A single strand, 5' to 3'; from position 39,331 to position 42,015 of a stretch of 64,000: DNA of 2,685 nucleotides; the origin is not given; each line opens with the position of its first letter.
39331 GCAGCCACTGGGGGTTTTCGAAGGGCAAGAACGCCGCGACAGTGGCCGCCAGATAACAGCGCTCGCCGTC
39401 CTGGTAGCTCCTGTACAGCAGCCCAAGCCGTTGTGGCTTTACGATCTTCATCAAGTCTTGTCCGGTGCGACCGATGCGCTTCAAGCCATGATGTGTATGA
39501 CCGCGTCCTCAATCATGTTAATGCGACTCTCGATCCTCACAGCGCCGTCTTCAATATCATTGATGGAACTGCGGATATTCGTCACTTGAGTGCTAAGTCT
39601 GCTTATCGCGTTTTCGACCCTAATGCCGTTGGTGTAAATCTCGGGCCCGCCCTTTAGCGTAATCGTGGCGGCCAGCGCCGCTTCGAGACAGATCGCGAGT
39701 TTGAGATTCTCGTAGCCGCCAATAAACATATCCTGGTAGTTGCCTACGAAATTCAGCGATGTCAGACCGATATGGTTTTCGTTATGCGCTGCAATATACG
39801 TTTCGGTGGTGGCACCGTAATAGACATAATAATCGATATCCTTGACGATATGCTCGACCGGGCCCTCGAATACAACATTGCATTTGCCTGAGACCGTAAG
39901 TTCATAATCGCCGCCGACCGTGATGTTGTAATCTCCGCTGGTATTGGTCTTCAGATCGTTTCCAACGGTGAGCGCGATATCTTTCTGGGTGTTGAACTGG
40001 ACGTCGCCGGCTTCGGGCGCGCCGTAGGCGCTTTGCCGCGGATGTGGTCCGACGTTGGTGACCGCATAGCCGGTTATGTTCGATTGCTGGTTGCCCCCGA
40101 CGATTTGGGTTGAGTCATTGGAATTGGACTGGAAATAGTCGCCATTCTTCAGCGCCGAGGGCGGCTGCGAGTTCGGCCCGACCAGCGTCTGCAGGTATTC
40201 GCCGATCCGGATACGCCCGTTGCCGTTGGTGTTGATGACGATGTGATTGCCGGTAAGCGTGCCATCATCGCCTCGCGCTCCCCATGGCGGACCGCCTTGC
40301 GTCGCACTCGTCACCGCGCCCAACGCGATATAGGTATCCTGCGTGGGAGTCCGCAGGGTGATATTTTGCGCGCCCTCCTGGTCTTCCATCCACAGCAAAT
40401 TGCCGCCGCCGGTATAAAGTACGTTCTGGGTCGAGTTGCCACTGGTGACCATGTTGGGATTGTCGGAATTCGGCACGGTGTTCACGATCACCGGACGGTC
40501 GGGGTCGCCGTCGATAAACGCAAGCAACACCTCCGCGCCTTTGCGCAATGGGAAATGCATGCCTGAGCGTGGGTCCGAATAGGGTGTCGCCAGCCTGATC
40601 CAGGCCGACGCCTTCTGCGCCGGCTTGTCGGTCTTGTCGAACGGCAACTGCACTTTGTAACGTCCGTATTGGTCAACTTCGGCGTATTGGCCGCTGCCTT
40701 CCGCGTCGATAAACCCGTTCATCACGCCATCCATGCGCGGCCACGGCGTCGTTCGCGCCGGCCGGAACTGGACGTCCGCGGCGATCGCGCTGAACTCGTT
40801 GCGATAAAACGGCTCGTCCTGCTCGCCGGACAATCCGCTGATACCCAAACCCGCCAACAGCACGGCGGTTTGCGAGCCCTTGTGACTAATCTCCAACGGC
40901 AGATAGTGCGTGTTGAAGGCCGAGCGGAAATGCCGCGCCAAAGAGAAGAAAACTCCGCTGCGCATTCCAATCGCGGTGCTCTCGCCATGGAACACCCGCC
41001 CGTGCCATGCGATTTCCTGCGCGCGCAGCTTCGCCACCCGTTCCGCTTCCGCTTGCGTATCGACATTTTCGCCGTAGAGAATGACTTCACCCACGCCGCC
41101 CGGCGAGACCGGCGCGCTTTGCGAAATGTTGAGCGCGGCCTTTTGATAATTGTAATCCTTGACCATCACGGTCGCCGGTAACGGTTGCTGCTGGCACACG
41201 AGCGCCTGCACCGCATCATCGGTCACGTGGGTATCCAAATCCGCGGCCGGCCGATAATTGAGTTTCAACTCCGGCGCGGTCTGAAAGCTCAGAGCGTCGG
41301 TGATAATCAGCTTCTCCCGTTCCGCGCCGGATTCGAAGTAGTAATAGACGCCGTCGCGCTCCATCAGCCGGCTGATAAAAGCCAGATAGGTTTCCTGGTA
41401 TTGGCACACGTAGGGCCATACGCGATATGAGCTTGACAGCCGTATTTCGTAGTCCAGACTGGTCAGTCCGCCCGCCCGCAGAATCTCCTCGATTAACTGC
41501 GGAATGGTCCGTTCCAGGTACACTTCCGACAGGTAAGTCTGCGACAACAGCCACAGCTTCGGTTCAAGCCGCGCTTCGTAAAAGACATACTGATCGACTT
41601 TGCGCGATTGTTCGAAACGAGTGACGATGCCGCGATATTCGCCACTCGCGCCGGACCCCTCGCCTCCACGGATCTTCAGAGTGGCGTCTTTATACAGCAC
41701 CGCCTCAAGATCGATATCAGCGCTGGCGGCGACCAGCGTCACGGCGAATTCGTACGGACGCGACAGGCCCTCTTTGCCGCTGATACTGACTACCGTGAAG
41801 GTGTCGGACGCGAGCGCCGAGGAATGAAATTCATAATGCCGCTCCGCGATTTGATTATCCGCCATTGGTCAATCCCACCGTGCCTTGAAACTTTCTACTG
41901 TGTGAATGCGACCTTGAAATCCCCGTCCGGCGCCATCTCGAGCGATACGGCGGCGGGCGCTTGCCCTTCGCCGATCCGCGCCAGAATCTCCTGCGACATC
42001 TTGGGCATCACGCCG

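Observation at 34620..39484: vgrG-proximal DUF2169-pentapeptide / pentapeptide / DUF3540 / DUF4150 module is a candidate cargo or adaptor system of unknown function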

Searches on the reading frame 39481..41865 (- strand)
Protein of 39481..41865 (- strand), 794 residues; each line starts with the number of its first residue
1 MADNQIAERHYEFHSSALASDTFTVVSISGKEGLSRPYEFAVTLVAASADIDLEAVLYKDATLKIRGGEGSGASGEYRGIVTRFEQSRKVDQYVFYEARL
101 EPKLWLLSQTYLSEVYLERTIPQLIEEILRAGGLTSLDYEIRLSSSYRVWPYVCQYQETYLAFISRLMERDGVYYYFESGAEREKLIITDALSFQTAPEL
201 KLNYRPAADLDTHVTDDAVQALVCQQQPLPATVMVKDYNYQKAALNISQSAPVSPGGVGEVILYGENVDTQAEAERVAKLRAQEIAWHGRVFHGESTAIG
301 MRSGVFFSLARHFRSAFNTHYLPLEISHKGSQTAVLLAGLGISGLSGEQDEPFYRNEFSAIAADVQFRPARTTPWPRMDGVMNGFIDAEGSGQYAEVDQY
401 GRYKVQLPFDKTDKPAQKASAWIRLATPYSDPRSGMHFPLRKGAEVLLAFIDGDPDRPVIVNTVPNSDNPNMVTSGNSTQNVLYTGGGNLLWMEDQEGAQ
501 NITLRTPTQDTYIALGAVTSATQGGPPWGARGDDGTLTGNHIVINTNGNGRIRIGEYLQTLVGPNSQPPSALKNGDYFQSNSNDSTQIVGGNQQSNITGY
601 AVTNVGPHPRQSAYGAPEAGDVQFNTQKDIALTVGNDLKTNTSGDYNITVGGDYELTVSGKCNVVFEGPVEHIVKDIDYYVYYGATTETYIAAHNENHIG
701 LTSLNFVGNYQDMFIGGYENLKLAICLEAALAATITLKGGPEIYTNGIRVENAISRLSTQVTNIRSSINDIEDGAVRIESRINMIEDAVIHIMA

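Call 4: search_protein_families(library=pfam, proteins=[window:39481-41865:-], max_evalue=0.01)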
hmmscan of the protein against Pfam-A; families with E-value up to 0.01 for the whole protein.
window:39481-41865:- (794 aa): 4 families
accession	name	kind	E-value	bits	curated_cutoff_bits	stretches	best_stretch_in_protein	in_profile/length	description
PF05954.17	Phage_GPD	-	1.9e-69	234.6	30.1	1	31-332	1-303/305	Phage tail baseplate hub (GPD)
PF04717.18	Phage_base_V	-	7.6e-09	36.2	23.8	1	398-462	10-72/75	Type VI secretion system/phage-baseplate injector OB domain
PF20093.5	DUF6484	-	1e-05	26.6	27.6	1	392-461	2-58/61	Domain of unknown function (DUF6484)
PF22178.3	Gp5_trimer_C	-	0.0039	17.8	30.9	0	624-660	30-66/112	Bacteriophage T4 gp5 C-terminal trimerisation domain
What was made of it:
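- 39481..41865 (-): vgrG (794 aa): the spike protein onto which the module loads the PAAR-like tip. It has a roughly 285-aa extension beyond the core and ends in ............ Pfam Phage_GPD E 1.9e-69 and Phage_base_V (call 4).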

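Call 5: search_protein_families(library=ncbifam, proteins=[window:39481-41865:-], max_evalue=0.01)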
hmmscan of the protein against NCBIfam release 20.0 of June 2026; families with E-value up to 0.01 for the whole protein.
window:39481-41865:- (794 aa): 3 families
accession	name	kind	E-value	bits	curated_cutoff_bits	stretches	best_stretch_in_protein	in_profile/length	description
TIGR03361.1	VI_Rhs_Vgr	subfamily_domain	6.2e-97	325.3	186.35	1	17-506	6-492/513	type VI secretion system tip protein TssI/VgrG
TIGR01646.1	vgr_GE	subfamily_domain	2.8e-87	293.7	121.8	1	23-506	1-477/480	type VI secretion system tip protein VgrG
NF033848.1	VgrG_rel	hypoth_equivalog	0.00046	18.6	275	1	371-510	367-506/547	VgrG-related protein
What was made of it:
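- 39481..41865 (-): TIGR03361 E 6e-97 (call 5).
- Checked: The upstream gene 39481-41865 is a 794-aa VgrG (Phage_GPD E 1.9e-69; TIGR03361 E 6e-97, call 5).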
